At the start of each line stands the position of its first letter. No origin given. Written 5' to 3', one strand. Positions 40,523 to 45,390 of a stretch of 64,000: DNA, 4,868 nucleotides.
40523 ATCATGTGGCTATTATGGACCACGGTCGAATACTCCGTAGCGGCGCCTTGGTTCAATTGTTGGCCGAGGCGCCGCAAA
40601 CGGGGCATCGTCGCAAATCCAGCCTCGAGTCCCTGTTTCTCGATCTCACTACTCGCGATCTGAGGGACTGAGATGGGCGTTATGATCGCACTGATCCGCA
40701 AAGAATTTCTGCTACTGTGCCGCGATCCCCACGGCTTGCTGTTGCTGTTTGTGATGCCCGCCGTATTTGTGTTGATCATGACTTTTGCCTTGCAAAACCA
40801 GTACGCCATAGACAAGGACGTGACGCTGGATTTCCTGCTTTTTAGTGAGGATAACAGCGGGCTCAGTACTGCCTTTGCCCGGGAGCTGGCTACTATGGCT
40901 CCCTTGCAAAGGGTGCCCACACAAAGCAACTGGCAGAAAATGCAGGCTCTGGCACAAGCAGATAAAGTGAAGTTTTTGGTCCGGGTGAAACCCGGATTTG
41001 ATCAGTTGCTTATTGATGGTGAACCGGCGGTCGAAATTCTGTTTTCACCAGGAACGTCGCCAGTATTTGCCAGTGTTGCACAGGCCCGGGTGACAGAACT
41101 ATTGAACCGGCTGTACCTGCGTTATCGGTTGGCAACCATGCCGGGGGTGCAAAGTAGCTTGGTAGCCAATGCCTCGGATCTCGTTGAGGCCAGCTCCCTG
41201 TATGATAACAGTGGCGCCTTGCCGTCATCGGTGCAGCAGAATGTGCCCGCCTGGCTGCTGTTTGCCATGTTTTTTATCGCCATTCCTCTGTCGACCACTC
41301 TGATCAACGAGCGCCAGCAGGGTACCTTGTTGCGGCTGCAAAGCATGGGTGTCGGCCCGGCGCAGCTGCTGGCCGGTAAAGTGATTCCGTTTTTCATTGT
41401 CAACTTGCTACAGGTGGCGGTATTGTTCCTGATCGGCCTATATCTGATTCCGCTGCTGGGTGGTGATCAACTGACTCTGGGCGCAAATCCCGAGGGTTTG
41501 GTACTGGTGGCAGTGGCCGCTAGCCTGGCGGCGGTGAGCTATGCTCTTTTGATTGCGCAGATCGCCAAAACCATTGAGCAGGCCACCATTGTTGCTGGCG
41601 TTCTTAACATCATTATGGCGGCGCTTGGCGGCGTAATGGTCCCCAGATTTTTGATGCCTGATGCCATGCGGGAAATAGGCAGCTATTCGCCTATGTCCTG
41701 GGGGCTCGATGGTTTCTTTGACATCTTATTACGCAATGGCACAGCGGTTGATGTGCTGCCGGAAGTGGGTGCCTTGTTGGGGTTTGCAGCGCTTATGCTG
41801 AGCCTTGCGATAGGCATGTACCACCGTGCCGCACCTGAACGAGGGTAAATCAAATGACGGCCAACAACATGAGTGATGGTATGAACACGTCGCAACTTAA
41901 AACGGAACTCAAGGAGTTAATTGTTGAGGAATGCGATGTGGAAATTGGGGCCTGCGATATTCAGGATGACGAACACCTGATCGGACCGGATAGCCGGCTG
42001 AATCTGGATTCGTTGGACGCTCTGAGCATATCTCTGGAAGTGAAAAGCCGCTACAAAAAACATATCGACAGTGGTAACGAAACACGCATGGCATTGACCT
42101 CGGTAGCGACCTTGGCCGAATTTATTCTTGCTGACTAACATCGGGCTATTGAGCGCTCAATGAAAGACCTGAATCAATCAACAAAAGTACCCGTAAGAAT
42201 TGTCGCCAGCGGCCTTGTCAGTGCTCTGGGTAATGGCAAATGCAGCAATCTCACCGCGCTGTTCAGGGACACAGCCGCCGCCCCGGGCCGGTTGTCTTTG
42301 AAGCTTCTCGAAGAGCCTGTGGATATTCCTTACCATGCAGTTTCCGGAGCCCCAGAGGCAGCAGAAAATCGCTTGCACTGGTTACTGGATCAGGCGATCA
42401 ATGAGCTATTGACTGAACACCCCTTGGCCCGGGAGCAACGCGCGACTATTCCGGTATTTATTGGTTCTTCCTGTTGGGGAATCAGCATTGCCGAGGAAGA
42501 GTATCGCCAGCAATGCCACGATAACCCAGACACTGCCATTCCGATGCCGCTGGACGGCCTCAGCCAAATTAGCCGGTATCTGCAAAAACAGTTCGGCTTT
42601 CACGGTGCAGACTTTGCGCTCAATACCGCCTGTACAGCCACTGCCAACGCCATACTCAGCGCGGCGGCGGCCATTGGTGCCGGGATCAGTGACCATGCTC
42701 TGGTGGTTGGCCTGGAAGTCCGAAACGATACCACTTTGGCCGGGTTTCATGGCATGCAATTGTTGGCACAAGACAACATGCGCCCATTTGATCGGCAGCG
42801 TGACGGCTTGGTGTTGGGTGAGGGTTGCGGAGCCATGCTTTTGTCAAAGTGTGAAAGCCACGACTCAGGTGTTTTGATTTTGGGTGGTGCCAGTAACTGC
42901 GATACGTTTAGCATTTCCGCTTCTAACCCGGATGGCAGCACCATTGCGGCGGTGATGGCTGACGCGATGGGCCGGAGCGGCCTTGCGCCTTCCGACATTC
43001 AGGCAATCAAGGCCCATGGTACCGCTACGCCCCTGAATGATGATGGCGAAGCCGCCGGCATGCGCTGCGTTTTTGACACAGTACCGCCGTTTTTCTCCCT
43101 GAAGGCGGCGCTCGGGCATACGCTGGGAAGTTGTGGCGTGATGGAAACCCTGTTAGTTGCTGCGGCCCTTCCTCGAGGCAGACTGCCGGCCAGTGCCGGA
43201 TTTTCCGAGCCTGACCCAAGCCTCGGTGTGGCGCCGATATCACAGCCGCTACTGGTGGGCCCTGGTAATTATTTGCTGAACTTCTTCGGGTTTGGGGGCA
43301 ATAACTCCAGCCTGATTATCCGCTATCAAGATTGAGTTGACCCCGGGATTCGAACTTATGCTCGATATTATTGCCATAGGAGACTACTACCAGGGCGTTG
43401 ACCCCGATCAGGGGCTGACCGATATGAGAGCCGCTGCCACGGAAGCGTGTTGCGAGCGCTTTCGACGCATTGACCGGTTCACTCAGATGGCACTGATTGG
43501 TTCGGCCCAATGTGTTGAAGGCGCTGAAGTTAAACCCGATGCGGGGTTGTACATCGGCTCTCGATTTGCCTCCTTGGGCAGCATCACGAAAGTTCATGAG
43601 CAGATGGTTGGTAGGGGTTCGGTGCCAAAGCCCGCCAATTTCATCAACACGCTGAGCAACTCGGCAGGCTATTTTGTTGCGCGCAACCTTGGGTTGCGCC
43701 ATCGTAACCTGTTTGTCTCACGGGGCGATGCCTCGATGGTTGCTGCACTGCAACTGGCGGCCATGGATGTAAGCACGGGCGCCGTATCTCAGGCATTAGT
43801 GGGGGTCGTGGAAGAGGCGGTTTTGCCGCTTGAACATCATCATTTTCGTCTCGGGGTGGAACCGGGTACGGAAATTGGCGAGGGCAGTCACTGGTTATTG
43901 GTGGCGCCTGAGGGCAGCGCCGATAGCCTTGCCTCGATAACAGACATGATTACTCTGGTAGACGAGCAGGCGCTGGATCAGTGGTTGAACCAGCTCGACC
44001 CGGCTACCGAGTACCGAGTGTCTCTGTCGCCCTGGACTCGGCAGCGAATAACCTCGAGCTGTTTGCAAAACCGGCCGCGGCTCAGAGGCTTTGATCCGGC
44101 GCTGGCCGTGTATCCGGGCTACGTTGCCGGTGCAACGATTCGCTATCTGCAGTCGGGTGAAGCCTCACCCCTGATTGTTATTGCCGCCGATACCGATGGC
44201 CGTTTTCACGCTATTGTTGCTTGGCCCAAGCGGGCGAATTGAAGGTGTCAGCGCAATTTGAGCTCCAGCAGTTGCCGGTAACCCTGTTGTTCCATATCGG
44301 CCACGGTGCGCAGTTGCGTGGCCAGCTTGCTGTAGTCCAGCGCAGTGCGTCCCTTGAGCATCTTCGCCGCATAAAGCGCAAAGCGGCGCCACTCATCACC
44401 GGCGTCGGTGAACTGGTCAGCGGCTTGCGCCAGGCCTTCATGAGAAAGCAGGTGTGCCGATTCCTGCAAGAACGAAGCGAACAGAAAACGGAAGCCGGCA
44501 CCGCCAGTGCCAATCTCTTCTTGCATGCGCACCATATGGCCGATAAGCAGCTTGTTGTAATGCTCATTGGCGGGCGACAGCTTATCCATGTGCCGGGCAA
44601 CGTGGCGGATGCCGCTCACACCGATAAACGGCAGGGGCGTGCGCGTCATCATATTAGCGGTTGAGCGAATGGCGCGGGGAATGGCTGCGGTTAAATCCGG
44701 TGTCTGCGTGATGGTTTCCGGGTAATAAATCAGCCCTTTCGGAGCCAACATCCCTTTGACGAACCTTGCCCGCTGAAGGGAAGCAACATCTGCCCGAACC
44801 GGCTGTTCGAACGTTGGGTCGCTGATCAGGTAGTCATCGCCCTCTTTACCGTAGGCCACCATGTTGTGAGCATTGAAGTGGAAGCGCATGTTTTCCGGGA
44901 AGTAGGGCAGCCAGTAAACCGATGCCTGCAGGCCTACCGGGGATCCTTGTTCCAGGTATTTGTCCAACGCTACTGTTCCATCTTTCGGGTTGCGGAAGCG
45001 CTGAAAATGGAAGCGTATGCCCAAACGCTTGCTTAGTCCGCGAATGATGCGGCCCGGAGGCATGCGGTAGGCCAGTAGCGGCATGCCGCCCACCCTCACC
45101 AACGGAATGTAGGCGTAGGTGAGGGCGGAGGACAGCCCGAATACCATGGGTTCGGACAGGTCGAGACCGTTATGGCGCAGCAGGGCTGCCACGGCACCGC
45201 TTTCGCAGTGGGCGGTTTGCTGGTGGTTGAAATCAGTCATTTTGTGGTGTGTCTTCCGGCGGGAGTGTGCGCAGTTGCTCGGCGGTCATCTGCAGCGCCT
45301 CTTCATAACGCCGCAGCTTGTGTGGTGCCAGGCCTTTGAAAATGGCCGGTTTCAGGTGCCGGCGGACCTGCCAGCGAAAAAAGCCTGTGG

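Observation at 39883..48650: Dialkylresorcinol biosynthetic cluster with flexirubin-type accessory genes and its own exporter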

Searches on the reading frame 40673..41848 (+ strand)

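Call 3: search_protein_families(library=pfam, proteins=[window:40673-41848:+], max_evalue=0.01)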
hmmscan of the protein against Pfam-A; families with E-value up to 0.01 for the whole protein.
window:40673-41848:+ (391 aa): 4 families
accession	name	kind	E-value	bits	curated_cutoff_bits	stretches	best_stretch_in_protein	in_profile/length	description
PF12698.13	ABC2_membrane_3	-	2.1e-36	126.2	31.6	1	22-380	4-346/347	ABC-2 family transporter protein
PF01061.29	ABC2_membrane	-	3.1e-23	82.9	26.9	1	175-352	37-210/211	ABC-2 type transporter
PF12679.13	ABC2_membrane_2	-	2.9e-14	53.4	27.2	1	6-335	2-215/283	ABC-2 family transporter protein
PF12730.13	ABC2_membrane_4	-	5.1e-05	23.8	27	1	189-314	52-174/179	ABC-2 family transporter protein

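Call 4: search_protein_families(library=ncbifam, proteins=[window:40673-41848:+], max_evalue=0.01)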
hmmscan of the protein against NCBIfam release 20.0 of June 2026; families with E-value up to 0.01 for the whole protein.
window:40673-41848:+ (391 aa): 5 families
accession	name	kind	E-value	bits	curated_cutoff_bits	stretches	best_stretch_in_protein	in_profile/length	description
NF033858.1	ABC2_perm_RbbA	equivalog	5.3e-19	67.6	1050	1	4-382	542-903/909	ribosome-associated ATPase/putative transporter RbbA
NF038293.1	permease_SagH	equivalog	4.5e-17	61.9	450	1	207-356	197-341/370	SagH family ABC transporter permease subunit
TIGR00025.1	Mtu_efflux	paralog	4.6e-08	32.9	146.9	1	191-385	43-236/238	ABC transporter efflux protein, DrrB family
TIGR01291.1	nodJ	subfamily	3.3e-05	23.6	206.65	1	282-382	147-246/253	ABC-2 type transporter, NodJ family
TIGR01247.1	drrB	subfamily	0.0039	16.9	223.05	1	192-379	52-232/236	daunorubicin resistance ABC transporter membrane protein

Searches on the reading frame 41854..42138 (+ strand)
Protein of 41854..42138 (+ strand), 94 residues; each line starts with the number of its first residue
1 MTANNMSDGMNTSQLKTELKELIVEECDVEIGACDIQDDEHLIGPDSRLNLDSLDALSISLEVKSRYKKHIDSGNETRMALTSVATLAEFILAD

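Call 3: search_protein_families(library=pfam, proteins=[window:41854-42138:+], max_evalue=0.01)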
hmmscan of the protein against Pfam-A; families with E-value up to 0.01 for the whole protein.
window:41854-42138:+ (94 aa): 0 families

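Call 4: search_protein_families(library=ncbifam, proteins=[window:41854-42138:+], max_evalue=0.01)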
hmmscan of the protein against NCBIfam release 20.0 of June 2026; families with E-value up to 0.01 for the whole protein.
window:41854-42138:+ (94 aa): 3 families
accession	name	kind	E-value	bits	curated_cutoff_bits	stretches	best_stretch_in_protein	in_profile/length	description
NF006617.0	PRK09184.1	subfamily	1.2e-09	38.1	70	1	10-93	9-92/96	phosphopantetheine-binding protein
NF058660.1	cispen_ACP_AmcB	equivalog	0.0031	17.6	80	1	16-91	3-75/80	cispentacin biosynthesis acyl carrier protein AmcB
NF003757.0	PRK05350.1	equivalog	0.006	16.7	65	1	11-73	3-60/83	acyl carrier protein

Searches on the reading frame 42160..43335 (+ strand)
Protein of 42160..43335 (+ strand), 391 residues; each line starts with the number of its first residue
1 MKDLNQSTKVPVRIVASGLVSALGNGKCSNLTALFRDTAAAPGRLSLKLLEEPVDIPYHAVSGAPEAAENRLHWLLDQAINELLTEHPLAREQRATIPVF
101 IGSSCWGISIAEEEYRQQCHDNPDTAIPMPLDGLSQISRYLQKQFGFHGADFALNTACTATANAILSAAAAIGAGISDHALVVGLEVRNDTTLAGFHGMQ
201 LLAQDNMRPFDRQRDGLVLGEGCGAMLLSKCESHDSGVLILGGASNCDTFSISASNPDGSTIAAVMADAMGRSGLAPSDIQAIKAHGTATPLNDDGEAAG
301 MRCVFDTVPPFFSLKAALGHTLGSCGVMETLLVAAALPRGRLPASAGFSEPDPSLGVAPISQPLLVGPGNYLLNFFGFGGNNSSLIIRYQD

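Call 3: search_protein_families(library=pfam, proteins=[window:42160-43335:+], max_evalue=0.01)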
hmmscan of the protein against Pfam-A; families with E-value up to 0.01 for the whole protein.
window:42160-43335:+ (391 aa): 3 families
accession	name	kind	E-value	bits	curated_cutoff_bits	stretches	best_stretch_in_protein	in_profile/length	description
PF02801.28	Ketoacyl-synt_C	-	2.8e-20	72.9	20.8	1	240-348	4-118/119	Beta-ketoacyl synthase, C-terminal domain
PF00109.32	ketoacyl-synt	-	1.7e-18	67.6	20.8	1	73-231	90-249/252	Beta-ketoacyl synthase, N-terminal domain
PF08545.16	ACP_syn_III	-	0.00078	19.7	24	0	153-187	2-36/80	3-Oxoacyl-[acyl-carrier-protein (ACP)] synthase III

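Call 4: search_protein_families(library=ncbifam, proteins=[window:42160-43335:+], max_evalue=0.01)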
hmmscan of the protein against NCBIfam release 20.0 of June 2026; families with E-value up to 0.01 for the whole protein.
window:42160-43335:+ (391 aa): 24 families
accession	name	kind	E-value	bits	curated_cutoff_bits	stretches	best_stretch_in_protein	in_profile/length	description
NF006618.0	PRK09185.1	subfamily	3.2e-65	220.7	407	1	11-389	4-392/394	beta-ketoacyl-ACP synthase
TIGR03150.1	fabF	equivalog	2.5e-46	158.2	493.75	1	89-388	90-407/407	beta-ketoacyl-ACP synthase II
NF005589.0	PRK07314.1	subfamily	5.6e-46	157.1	387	1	89-388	93-410/413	beta-ketoacyl-ACP synthase II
NF058662.1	cispenta_AmcF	equivalog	7.1e-45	153.6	325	1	133-387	104-367/369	cispentacin biosynthesis acyltransferase subunit AmcF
NF004618.0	PRK05952.1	equivalog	1.6e-41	142.5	455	1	12-388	4-381/384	beta-ketoacyl-ACP synthase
NF004970.0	PRK06333.1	subfamily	3.9e-41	141.3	525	1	91-388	104-420/424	beta-ketoacyl-ACP synthase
NF005076.0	PRK06501.1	equivalog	1.4e-39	136.2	629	1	135-388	152-421/425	beta-ketoacyl-ACP synthase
NF005916.1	PRK07910.1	equivalog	2.1e-33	115.9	560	1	156-386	169-414/418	KasA/KasB family beta-ketoacyl-ACP synthase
NF006274.0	PRK08439.1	equivalog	8.8e-33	113.7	621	1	141-388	145-404/406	beta-ketoacyl-ACP synthase II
NF006587.0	PRK09116.1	equivalog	5.4e-32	111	470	1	145-388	151-405/408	beta-ketoacyl-ACP synthase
NF006434.0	PRK08722.1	equivalog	2.7e-27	95.7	759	1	90-388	94-412/414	beta-ketoacyl-ACP synthase II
NF045894.1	PKS_plus_SDR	equivalog_domain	7.4e-25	86.8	1740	1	110-354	123-382/1515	type I polyketide synthase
NF005490.0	PRK07103.1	equivalog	2.9e-24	85.9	445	1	141-388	152-411/414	polyketide beta-ketoacyl:acyl carrier protein synthase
NF005935.0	PRK07967.1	equivalog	2.2e-21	76.2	630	1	135-388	139-402/406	beta-ketoacyl-ACP synthase I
NF053555.1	prodigi_MBC_PigJ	equivalog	4.3e-21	74.9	900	1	139-355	494-714/759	prodigiosin MBC biosynthesis protein PigJ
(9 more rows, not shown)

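Call 28: search_solved_structures(query=window:42160-43335:+, max_evalue=1e-20, show_alignments=1)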
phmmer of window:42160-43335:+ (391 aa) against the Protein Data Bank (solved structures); distinct sequences matched with E-value up to 1e-20: 56.
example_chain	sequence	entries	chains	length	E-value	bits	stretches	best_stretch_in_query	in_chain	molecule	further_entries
6qsp_A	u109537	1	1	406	7e-35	124.1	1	85-387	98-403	Beta-ketoacyl synthase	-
9s5h_B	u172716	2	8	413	4.5e-34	121.4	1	97-388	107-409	3-oxoacyl-(Acyl-carrier-protein) synthase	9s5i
2rjt_A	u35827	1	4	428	4.7e-34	121.4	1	90-386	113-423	Beta-ketoacyl-ACP synthase II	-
1ox0_A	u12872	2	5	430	1.3e-33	119.9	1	94-387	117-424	Beta ketoacyl-acyl carrier protein synthase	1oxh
7f28_B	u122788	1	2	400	3.7e-33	118.4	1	91-387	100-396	Putative 3-oxoacyl-[ACP] synthase FabV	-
1j3n_A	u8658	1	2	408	2e-32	116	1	99-386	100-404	3-oxoacyl-(acyl-carrier protein) synthase II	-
2alm_A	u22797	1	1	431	2.5e-32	115.7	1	94-387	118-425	3-oxoacyl-(acyl-carrier-protein) synthase II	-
4r8e_A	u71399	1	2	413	6e-31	111.1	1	95-388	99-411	3-oxoacyl-[acyl-carrier-protein] synthase 2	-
1b3n_A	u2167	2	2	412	1.6e-30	109.8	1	91-388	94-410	PROTEIN (KETOACYL ACYL CARRIER PROTEIN SYNTHASE 2) | BETA-KETOACYL ACP SYNTHASE II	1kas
6okg_A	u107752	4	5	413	1.6e-30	109.8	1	91-388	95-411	3-oxoacyl-[acyl-carrier-protein] synthase 2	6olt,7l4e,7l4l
2gfw_A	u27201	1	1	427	1.7e-30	109.6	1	91-388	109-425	3-oxoacyl-[acyl-carrier-protein] synthase 2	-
8qm1_A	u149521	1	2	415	2.7e-30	109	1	93-388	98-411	3-oxoacyl-[acyl-carrier-protein] synthase 2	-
4b7v_A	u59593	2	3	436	3.2e-30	108.7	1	93-388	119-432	3-OXOACYL-[ACYL-CARRIER-PROTEIN] SYNTHASE 2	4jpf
2gfy_A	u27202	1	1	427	8e-30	107.4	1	91-388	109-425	3-oxoacyl-[acyl-carrier-protein] synthase 2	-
1e5m_A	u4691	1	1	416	2.3e-29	105.9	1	95-388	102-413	BETA KETOACYL ACYL CARRIER PROTEIN SYNTHASE II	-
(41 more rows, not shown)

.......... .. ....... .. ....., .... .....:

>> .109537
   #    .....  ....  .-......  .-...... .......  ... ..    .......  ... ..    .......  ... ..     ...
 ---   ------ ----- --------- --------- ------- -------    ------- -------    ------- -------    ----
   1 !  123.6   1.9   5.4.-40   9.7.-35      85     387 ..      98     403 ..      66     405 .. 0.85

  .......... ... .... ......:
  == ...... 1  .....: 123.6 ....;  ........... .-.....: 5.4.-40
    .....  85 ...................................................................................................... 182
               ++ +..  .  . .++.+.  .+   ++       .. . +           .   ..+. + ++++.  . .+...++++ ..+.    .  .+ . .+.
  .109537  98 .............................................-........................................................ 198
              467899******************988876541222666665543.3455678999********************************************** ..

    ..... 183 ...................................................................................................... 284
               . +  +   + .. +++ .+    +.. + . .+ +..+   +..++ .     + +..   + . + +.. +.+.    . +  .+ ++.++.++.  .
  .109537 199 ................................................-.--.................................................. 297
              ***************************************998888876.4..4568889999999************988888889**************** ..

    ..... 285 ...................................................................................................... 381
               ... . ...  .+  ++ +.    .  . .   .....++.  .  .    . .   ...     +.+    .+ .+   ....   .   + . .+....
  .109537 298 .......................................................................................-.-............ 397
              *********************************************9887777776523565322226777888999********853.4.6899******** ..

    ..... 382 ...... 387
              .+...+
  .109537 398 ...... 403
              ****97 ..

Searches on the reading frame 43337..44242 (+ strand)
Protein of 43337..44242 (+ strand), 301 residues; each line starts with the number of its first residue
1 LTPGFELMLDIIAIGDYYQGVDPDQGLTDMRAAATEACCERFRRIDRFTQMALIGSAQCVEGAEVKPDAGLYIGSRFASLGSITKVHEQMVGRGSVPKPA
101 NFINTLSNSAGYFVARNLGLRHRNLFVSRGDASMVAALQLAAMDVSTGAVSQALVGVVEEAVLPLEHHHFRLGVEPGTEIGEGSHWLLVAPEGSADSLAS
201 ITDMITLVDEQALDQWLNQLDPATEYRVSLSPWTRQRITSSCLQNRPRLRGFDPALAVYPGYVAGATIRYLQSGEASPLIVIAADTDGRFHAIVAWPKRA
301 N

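Call 3: search_protein_families(library=pfam, proteins=[window:43337-44242:+], max_evalue=0.01)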
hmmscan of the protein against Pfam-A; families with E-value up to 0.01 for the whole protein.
window:43337-44242:+ (301 aa): 1 family
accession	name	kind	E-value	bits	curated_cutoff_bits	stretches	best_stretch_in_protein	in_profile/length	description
PF00109.32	ketoacyl-synt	-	1.1e-07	32.2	20.8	1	42-170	83-213/252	Beta-ketoacyl synthase, N-terminal domain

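Call 4: search_protein_families(library=ncbifam, proteins=[window:43337-44242:+], max_evalue=0.01)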
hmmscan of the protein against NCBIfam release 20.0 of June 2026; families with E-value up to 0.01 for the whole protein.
window:43337-44242:+ (301 aa): 3 families
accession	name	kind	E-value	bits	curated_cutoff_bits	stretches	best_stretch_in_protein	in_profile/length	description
TIGR03150.1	fabF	equivalog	2.7e-05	23.1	493.75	1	42-166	65-196/407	beta-ketoacyl-ACP synthase II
NF005589.0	PRK07314.1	subfamily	0.00084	18.2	387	1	42-166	68-199/413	beta-ketoacyl-ACP synthase II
NF004618.0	PRK05952.1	equivalog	0.00099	18.1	455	1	38-170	50-186/384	beta-ketoacyl-ACP synthase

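Call 27: search_solved_structures(query=window:43337-44242:+, max_evalue=1, show_alignments=1)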
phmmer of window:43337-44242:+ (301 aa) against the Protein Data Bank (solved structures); distinct sequences matched with E-value up to 1: 5.
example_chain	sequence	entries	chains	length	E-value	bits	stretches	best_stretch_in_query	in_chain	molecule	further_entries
1j3n_A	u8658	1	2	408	0.11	15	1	41-166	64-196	3-oxoacyl-(acyl-carrier protein) synthase II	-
2gqd_A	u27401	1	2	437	0.12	14.9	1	41-103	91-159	3-oxoacyl-[acyl-carrier-protein] synthase 2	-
4ls6_A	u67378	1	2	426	0.15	14.6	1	41-94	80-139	3-oxoacyl-[acyl-carrier-protein] synthase 2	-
1zm8_A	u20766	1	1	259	0.68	12.4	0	166-285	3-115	Nuclease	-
4ls5_A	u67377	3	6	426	0.94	11.9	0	41-94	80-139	3-oxoacyl-[acyl-carrier-protein] synthase 2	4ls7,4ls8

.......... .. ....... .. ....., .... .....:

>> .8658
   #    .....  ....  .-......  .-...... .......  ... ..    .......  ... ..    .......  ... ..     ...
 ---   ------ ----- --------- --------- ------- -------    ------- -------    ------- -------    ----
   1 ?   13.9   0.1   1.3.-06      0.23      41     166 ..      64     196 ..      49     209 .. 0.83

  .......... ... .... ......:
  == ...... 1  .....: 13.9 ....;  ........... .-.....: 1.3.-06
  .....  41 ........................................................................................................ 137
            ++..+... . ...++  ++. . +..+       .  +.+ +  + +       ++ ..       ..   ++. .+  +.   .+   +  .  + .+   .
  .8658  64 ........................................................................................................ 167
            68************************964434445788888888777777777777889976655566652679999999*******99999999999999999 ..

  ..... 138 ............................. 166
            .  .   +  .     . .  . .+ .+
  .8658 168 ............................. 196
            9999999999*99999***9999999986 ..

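Call 66: search_protein_families(library=pfam, proteins=[window:43337-44242:+], max_evalue=10)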
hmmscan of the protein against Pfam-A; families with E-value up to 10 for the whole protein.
window:43337-44242:+ (301 aa): 1 family
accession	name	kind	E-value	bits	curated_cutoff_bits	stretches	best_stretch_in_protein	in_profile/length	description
PF00109.32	ketoacyl-synt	-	1.1e-07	32.2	20.8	1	42-170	83-213/252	Beta-ketoacyl synthase, N-terminal domain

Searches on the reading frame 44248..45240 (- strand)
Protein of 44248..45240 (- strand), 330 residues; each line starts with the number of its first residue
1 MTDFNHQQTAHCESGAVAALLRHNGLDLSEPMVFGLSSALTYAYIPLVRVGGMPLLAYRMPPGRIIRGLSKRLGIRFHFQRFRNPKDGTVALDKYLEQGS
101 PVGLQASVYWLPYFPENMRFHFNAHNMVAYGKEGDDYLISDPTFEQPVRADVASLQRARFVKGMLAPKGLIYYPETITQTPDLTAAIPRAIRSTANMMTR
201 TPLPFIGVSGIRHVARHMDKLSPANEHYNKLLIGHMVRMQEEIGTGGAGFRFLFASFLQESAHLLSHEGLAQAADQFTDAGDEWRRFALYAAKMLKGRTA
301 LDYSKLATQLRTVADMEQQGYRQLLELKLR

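Call 3: search_protein_families(library=pfam, proteins=[window:44248-45240:-], max_evalue=0.01)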
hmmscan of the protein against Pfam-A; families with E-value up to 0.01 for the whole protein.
window:44248-45240:- (330 aa): 2 families
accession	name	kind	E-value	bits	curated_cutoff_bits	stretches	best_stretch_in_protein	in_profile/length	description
PF16169.10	DUF4872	-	3.6e-53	180.3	28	1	154-324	2-173/173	Domain of unknown function (DUF4872)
PF14399.12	BtrH_N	-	5.2e-48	163.1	29.7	1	11-142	1-134/134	Butirosin biosynthesis protein H, N-terminal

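Call 4: search_protein_families(library=ncbifam, proteins=[window:44248-45240:-], max_evalue=0.01)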
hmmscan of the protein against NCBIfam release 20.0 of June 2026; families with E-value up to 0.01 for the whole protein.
window:44248-45240:- (330 aa): 1 family
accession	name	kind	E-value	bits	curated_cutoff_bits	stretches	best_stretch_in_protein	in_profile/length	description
NF053550.1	DarH_acyl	equivalog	2.8e-144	480.2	300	1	3-324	1-324/325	BtrH-related acyltransferase DarH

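Call 30: search_solved_structures(query=window:44248-45240:-, max_evalue=1, show_alignments=1)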
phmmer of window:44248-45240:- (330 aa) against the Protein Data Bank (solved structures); distinct sequences matched with E-value up to 1: 0.
